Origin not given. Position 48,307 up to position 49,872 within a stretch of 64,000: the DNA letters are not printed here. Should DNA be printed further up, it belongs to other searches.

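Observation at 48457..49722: Orphan helical protein with two glycine-zipper hydrophobic hairpins in an AT-rich islet: candidate pore-forming or membrane-remodelling effector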

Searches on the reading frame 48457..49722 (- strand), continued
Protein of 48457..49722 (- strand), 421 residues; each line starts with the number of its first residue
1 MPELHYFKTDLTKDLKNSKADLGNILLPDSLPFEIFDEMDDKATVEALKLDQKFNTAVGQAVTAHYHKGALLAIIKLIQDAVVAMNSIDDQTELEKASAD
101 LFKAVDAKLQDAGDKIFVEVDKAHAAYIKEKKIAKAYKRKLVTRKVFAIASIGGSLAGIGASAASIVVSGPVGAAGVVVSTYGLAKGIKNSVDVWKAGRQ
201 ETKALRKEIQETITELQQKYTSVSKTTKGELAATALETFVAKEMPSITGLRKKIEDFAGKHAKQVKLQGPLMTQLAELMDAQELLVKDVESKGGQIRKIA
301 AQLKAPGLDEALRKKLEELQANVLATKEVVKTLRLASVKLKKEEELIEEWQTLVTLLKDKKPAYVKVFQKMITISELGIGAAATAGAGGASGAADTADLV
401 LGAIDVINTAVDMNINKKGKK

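Call 42: find_encoding_contigs(protein=P0013, flank=10000, max_places=4)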
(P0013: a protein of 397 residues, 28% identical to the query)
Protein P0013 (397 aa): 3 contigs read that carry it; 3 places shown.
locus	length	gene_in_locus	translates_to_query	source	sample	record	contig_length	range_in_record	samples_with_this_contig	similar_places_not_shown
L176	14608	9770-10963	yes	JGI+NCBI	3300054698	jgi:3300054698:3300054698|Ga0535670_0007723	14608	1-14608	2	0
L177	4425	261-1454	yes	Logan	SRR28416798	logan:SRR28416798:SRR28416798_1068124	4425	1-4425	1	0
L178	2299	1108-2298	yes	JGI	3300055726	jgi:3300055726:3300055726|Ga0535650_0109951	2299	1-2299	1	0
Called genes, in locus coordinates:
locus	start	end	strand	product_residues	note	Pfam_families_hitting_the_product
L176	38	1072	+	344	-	-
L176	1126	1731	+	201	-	PF13302:Acetyltransf_3, PF00583:Acetyltransf_1 (weak)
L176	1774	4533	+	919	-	PF00311:PEPcase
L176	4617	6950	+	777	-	PF04945:YHS, PF24273:TRASH_HVO_1752_C (faint), PF19335:HMBD, PF00122:E1-E2_ATPase, PF00702:Hydrolase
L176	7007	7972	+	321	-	PF01370:Epimerase, PF16363:GDP_Man_Dehyd (faint), PF08338:DUF1731 (weak)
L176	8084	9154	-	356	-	PF07963:N_methyl (weak)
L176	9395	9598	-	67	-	-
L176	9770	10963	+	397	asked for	-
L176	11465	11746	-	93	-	-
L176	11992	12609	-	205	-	PF12073:DUF3553, PF21196:PcrA_UvrD_tudor (weak)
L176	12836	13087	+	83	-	PF01192:RNA_pol_Rpb6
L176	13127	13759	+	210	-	PF02441:Flavoprotein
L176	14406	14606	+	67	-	?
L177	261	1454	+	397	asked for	-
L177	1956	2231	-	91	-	-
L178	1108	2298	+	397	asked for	?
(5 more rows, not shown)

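Call 43: find_encoding_contigs(protein=P0009, flank=10000, max_places=4)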
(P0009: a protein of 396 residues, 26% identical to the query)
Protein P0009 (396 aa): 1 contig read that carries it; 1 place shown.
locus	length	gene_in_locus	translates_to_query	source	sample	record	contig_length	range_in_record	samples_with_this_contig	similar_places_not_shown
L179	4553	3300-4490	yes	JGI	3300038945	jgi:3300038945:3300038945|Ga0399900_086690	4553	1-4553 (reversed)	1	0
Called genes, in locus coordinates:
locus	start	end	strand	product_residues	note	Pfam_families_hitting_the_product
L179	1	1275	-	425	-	?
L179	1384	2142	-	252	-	PF00106:adh_short, PF08659:KR, PF13561:adh_short_C2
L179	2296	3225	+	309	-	-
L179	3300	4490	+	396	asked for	-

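Call 44: find_encoding_contigs(protein=P0012, flank=10000, max_places=4)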
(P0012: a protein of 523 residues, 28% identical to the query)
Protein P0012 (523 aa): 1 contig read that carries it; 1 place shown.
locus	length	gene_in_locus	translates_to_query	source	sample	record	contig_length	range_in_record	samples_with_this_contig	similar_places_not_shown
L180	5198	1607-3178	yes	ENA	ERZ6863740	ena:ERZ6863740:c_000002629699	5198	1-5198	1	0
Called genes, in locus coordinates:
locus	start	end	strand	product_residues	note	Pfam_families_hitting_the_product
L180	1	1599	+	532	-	?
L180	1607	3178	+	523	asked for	-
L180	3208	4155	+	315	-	-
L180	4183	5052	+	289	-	PF00520:Ion_trans, PF08016:PKD_channel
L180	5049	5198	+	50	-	?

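Call 46: search_protein_families(library=pfam, proteins=[L174:1-567:+, L174:3825-4112:+, L174:1846-3825:+, L174:6289-6918:+, L171:11267-11860:+, L180:3208-4155:+, L180:1-1599:+, L179:2296-3225:+, L176:9395-9598:-, L011:235-867:-], max_evalue=0.01)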
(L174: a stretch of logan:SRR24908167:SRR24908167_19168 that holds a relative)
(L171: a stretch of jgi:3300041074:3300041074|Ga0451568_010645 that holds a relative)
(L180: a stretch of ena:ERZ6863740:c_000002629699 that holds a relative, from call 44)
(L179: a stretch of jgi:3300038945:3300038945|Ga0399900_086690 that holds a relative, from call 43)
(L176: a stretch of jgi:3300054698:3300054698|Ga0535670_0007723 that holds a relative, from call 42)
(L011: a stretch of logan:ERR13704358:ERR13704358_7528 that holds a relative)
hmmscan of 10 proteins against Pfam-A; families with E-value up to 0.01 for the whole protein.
L174:1-567:+ (188 aa): 2 families
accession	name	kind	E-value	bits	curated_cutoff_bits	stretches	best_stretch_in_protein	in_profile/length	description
PF07724.20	AAA_2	-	2.9e-20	73.4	27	1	1-86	82-164/166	AAA domain (Cdc48 subfamily)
PF10431.15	ClpB_D2-small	-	1e-12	48.3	21.9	1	93-170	1-77/81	C-terminal, D2-small domain, of ClpB protein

L174:3825-4112:+ (95 aa): 0 families

L174:1846-3825:+ (659 aa): 2 families
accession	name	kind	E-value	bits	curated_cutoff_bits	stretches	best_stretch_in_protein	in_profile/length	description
PF05943.17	VipB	-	3.1e-42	145.1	27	1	269-544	4-292/301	EvpB/VC_A0108, tail sheath N-terminal domain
PF05591.17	T6SS_VipA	-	9e-06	26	24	1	94-184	28-120/155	Type VI secretion system, VipA, VC_A0107 or Hcp2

L174:6289-6918:+ (209 aa): 1 family
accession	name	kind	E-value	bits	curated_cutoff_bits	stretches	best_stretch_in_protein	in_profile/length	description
PF22011.2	DUF6931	-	7.2e-37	127.1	27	1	42-182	1-145/145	Family of unknown function (DUF6931)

L171:11267-11860:+ (197 aa): 2 families
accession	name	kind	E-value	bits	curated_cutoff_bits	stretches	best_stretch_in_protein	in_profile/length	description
PF01966.28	HD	-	0.0031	18.2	22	1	57-124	1-92/116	HD domain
PF05153.21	MIOX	-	0.0069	16.4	25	1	54-102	56-105/249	Myo-inositol oxygenase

L180:3208-4155:+ (315 aa): 0 families

L180:1-1599:+ (532 aa): 8 families
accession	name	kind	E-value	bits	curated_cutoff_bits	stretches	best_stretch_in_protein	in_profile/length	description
PF07724.20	AAA_2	-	2.3e-55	187.6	27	1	264-430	1-164/166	AAA domain (Cdc48 subfamily)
PF17871.7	AAA_lid_9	-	3.2e-27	94.9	22.8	1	2-90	8-94/104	AAA lid domain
PF10431.15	ClpB_D2-small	-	4.2e-13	49.6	21.9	1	437-514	1-77/81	C-terminal, D2-small domain, of ClpB protein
PF07728.20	AAA_5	-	2.1e-09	37.9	22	1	269-386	2-121/139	AAA domain (dynein-related subfamily)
PF06414.18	Zeta_toxin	-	7.9e-06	25.9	22.3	1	262-314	13-64/199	Zeta toxin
PF00004.35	AAA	-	1.6e-05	25.8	21.2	1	270-354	2-73/131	ATPase family associated with various cellular activities (AAA)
PF00158.32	Sigma54_activat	-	0.00055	20.1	20.2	1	268-382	24-138/168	Sigma-54 interaction domain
PF06309.17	Torsin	-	0.006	17.1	27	0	226-292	15-79/127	Torsin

L179:2296-3225:+ (309 aa): 2 families
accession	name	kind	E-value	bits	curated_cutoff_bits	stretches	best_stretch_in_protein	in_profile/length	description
PF00404.24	Dockerin_1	-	3.5e-05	24.4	22.9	1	260-303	2-52/57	Dockerin type I domain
PF13405.12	EF-hand_6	-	0.007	16.5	25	0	286-304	8-26/30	EF-hand domain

L176:9395-9598:- (67 aa): 0 families

L011:235-867:- (210 aa): 0 families

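Call 53: find_related_loci(query=A3, collection=metagenome_contigs, flank=10000)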
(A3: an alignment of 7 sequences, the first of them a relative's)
Query A3 (407 aa) in metagenome_contigs; peptide patterns used: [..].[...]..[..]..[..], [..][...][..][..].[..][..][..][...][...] (x = any residue, [..] = any of these).
324 stretches matched a pattern; 4 encode a relative of the query (tblastn E <= 1e-3); 4 distinct loci.
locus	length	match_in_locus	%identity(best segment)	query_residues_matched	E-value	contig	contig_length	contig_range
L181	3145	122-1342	97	1-407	0e+0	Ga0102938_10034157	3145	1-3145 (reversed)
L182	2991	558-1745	45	4-406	2e-97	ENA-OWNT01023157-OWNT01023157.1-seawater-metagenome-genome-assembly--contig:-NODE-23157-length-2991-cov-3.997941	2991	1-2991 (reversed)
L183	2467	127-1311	33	1-406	3e-56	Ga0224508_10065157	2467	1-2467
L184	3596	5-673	42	183-406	2e-50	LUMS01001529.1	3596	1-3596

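Call 54: find_related_loci(query=A3, collection=genome_contigs, flank=10000)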
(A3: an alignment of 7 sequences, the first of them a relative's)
Query A3 (407 aa) in genome_contigs; peptide patterns used: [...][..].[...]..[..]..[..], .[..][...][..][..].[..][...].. (x = any residue, [..] = any of these).
79 stretches matched a pattern; 7 encode a relative of the query (tblastn E <= 1e-3); 7 distinct loci.
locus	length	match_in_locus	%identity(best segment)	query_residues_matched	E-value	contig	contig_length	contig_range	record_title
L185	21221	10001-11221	63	1-407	4e-170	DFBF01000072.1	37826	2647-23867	MAG TPA_asm: Rhodobacteraceae bacterium UBA3087 UBA3087_contig_4320, whole genome shotgun sequence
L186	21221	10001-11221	67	1-407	4e-169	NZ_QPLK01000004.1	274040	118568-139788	Rhodovulum sp. 12E13 Scaffold4, whole genome shotgun sequence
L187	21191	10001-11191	45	4-406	1e-95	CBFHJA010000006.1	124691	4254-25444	MAG: uncultured Aliishimia sp. isolate AGTU_285_bin_16_strict genome assembly, contig: AGTU_285_bin_16_strict_c6, whole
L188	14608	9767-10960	45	2-406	6e-95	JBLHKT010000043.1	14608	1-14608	MAG: Phycisphaerales bacterium isolate 3300054698_155 Ga0535670_0007723, whole genome shotgun sequence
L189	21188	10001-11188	44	4-406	7e-94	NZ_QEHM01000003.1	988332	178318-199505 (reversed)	Albibacillus kandeliae strain J95 Scaffold3, whole genome shotgun sequence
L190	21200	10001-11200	41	1-406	4e-84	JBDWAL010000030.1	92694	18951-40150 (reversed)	MAG: Aliishimia sp. isolate LC.369.M.C6_330_100 LC_369_M_C6_330_100_000000000030, whole genome shotgun sequence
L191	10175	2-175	52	342-399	5e-13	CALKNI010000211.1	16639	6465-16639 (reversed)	MAG: uncultured Pirellulaceae bacterium isolate S4_Bin_Bin_204_1 genome assembly, contig: c_000000739179, whole genome s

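Call 58: search_protein_families(library=pfam, proteins=[L189:251-1747:+, L189:1817-2314:+, L189:2391-2888:+, L189:2958-3809:+, L189:3760-4299:+, L189:4301-6178:+, L189:6142-7212:+, L189:11326-12177:+, L189:12167-17305:+, L189:9998-11191:+], max_evalue=0.001)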
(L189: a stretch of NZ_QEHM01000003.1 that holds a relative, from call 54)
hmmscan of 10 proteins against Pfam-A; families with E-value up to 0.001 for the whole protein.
L189:251-1747:+ (498 aa): 2 families
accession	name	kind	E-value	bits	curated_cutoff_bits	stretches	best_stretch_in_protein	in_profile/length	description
PF05943.17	VipB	-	4.9e-136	453.1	27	1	69-371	2-301/301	EvpB/VC_A0108, tail sheath N-terminal domain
PF18945.5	VipB_2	-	1.1e-44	151.6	27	1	381-492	2-112/112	EvpB/VC_A0108, tail sheath gpW/gp25-like domain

L189:1817-2314:+ (165 aa): 1 family
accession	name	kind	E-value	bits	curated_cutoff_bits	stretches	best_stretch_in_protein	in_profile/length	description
PF05638.18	T6SS_HCP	-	1.8e-24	86.9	23.5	1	5-139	1-129/129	Type VI secretion system effector, Hcp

L189:2391-2888:+ (165 aa): 1 family
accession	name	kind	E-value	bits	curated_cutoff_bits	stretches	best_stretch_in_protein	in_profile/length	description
PF05638.18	T6SS_HCP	-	4.2e-23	82.5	23.5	1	5-139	1-129/129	Type VI secretion system effector, Hcp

L189:2958-3809:+ (283 aa): 2 families
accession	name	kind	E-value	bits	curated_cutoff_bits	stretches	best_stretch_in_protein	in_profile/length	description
PF07024.18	ImpE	-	1.4e-44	151.5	25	1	138-258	1-121/122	ImpE protein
PF14559.12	TPR_19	-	7e-06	26.7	25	1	7-55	2-50/68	Tetratricopeptide repeat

L189:3760-4299:+ (179 aa): 1 family
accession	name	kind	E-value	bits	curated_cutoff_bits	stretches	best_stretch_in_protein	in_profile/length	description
PF04965.19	GPW_gp25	-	4.9e-20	71.6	27.2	1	53-155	2-95/96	Baseplate wedge protein gp25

L189:4301-6178:+ (625 aa): 1 family
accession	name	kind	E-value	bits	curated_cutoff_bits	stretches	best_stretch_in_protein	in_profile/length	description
PF05947.17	T6SS_TssF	-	9.8e-211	701.9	25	1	1-620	1-606/608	Type VI secretion system, TssF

L189:6142-7212:+ (356 aa): 1 family
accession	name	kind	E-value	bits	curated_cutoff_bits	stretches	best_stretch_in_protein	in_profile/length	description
PF06996.16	T6SS_TssG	-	6e-98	328.3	24.6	1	21-317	1-302/304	Type VI secretion, TssG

L189:11326-12177:+ (283 aa): 2 families
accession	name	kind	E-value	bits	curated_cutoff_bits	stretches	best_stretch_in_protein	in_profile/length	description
PF00520.37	Ion_trans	-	2.1e-40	138.9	25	1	22-235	4-239/241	Ion transport protein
PF08016.18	PKD_channel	-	2.1e-08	34.3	22.4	1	109-230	106-223/225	Polycystin cation channel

L189:12167-17305:+ (1712 aa): 2 families
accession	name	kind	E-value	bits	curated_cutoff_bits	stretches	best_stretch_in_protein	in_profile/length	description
PF05591.17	T6SS_VipA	-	2.8e-63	212.8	24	2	10-157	2-150/155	Type VI secretion system, VipA, VC_A0107 or Hcp2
PF05943.17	VipB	-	1.1e-47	163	27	1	1351-1634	5-300/301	EvpB/VC_A0108, tail sheath N-terminal domain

L189:9998-11191:+ (397 aa): 3 families
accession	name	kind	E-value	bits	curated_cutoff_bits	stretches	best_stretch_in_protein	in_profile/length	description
PF16566.10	CREPT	-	1e-05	26.1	29.3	0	261-363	44-145/147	Cell-cycle alteration and expression-elevated protein in tumour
PF06103.16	DUF948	-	3.8e-05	24.2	37.2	0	237-286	20-69/89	Bacterial protein of unknown function (DUF948)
PF14712.11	Snapin_Pallidin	-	0.00057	20.7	29.6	1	252-325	8-80/89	Snapin/Pallidin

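Call 59: predict_structure(alignment_id=A2)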
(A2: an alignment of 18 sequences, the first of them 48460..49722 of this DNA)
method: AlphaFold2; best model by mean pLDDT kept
length: 421 residues; sequences in the alignment: 18
mean_pLDDT: 63.1   pTM: 0.41
mean pLDDT of the five models: 63.1, 60.6, 59.5, 59.3, 57.8
residues with pLDDT >= 90: 10; 70-90: 164; 50-70: 159; < 50: 88
segments of 3 or more residues with pLDDT < 50: 146-183, 377-421
pLDDT, mean of each block of 10 residues (from residue 1): 80 81 62 76 81 87 90 88 74 65 79 87 84 63 49 26 24 30 51 68 80 76 58 64 77 81 69 64 60 54 55 60 63 66 74 75 56 51 30 32 33 30 29
secondary structure, 60 per line:
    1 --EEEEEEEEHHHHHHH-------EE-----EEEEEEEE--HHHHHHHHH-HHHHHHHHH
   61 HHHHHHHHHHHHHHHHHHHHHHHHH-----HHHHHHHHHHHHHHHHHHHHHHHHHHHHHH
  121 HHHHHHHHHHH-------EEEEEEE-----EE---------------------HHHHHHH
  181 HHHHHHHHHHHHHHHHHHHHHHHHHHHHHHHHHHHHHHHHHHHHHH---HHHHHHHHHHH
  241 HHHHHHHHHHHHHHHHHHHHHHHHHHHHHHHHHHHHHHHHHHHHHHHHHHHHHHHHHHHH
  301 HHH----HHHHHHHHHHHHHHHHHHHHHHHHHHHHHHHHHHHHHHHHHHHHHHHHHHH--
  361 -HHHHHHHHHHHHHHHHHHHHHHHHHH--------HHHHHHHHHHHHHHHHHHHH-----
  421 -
elements in order: E3-10 H11-17 E32-39 H42-50 H52-85 H91-131 E139-145 H174-226 H230-303 H308-358 H362-387 H396-415

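Call 62: fold_search(model_id=the predicted structure, library=pdb)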
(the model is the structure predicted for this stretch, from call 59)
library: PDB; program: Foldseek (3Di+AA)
matches with E <= 10: 242; with E <= 0.001: 0
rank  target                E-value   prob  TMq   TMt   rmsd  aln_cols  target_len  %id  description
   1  4tql_A                7.2e-02  0.63  0.17  0.27  30.3       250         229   16  Computationally designed three helix bundle (released 2014-10-15)
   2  8i4v_B                1.0e-01  0.33  0.14  0.21  43.7       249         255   17  Cryo-EM structure of 5-subunit Smc5/6 arm region (released 2024-06-26)
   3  8i21_B                1.1e-01  0.41  0.16  0.25  44.0       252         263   15  Cryo-EM structure of 6-subunit Smc5/6 arm region (released 2024-06-26)
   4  4tql_B                1.1e-01  0.28  0.12  0.19  25.9       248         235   17  Computationally designed three helix bundle (released 2014-10-15)
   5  7cbc_A                1.7e-01  0.33  0.18  0.22  26.5       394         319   12  Crystal structure of a de novo designed switch protein caging a hemagglutinin binder (released 2020-12-23)
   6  6mrt_A                2.1e-01  0.75  0.22  0.30  10.8       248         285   16  12-meric ClyA pore complex (released 2019-05-15)
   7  2wcd_A                3.3e-01  0.93  0.31  0.42   8.1       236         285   14  Crystal structure of the assembled cytolysin A pore (released 2009-05-05)
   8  7jh5_A                4.0e-01  0.21  0.17  0.23  24.4       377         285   12  Co-LOCKR: de novo designed protein switch (released 2020-09-02)
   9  8cih_A                4.2e-01  0.25  0.16  0.28  16.5       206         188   14  Structure of FL CINP (released 2024-02-21)
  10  7a0g_BBB              5.0e-01  0.38  0.21  0.26  36.9       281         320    9  Structure of the SmhB pore of the tripartite alpha-pore forming toxin, Smh, from Serratia marcescens. (released 2021-03-31)
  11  7a0g_DDD              5.3e-01  0.41  0.21  0.27  33.4       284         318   10  Structure of the SmhB pore of the tripartite alpha-pore forming toxin, Smh, from Serratia marcescens. (released 2021-03-31)
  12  6ek8                  6.1e-01  0.23  0.17  0.27  27.3       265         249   12  YaxB from Yersinia enterocolitica (released 2018-05-16)
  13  8rhn_B                6.4e-01  0.25  0.18  0.33  14.4       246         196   13  Structure of the 55LCC ATPase complex (released 2024-03-27)
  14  6r1j_D                6.4e-01  0.20  0.19  0.27  28.8       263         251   11  Structure of the soluble AhlC triple head mutant of the tripartite alpha-pore forming toxin, AHL, from Aeromonas hydro (released 2019-07-10)
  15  7cbc_B                6.7e-01  0.14  0.16  0.20  26.7       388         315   12  Crystal structure of a de novo designed switch protein caging a hemagglutinin binder (released 2020-12-23)
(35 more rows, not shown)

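Call 67: search_protein_families(library=pfam, proteins=[L001:576-1391:-, L001:2-511:-, L187:11270-12262:+, L186:10001-11221:+, L001:13947-14660:-], max_evalue=0.01)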
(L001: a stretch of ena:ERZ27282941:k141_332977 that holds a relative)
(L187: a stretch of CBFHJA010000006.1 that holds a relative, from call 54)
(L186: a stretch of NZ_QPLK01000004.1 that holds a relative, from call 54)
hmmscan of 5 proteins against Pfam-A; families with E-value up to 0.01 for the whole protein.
L001:576-1391:- (271 aa): 0 families

L001:2-511:- (170 aa): 2 families
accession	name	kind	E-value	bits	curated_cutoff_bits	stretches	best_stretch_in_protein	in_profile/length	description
PF18765.7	Polbeta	-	1.3e-06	28.9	26.9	1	36-131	13-91/93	Polymerase beta, Nucleotidyltransferase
PF01909.29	NTP_transf_2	-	0.00021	22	21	1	36-92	14-69/93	Nucleotidyltransferase domain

L187:11270-12262:+ (331 aa): 0 families

L186:10001-11221:+ (407 aa): 1 family
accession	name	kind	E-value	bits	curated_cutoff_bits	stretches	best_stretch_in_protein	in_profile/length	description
PF16526.10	CLZ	-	0.00062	20.6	26.7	0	289-335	15-62/71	C-terminal leucine zipper domain of cyclic nucleotide-gated channels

L001:13947-14660:- (237 aa): 4 families
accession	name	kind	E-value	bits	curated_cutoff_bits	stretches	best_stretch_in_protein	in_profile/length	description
PF00069.31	Pkinase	-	1e-40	140.3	31.7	1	2-207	13-202/263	Protein kinase domain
PF07714.23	PK_Tyr_Ser-Thr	-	5.1e-25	88.7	23.1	1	2-204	13-207/258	Protein tyrosine and serine/threonine kinase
PF17667.7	Pkinase_fungal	-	0.00071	18.8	24.1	1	107-162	304-360/387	Fungal protein kinase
PF01636.29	APH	-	0.0028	17.9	23.2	0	99-129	154-188/239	Phosphotransferase enzyme family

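Call 70: search_dna_similar(query=L186:10001-11221:+, collection=plasmids, mode=protein, max_evalue=0.001, max_rows=25)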
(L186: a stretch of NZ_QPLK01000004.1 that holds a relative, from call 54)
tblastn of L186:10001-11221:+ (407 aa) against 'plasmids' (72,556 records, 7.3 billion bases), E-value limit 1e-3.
No match.
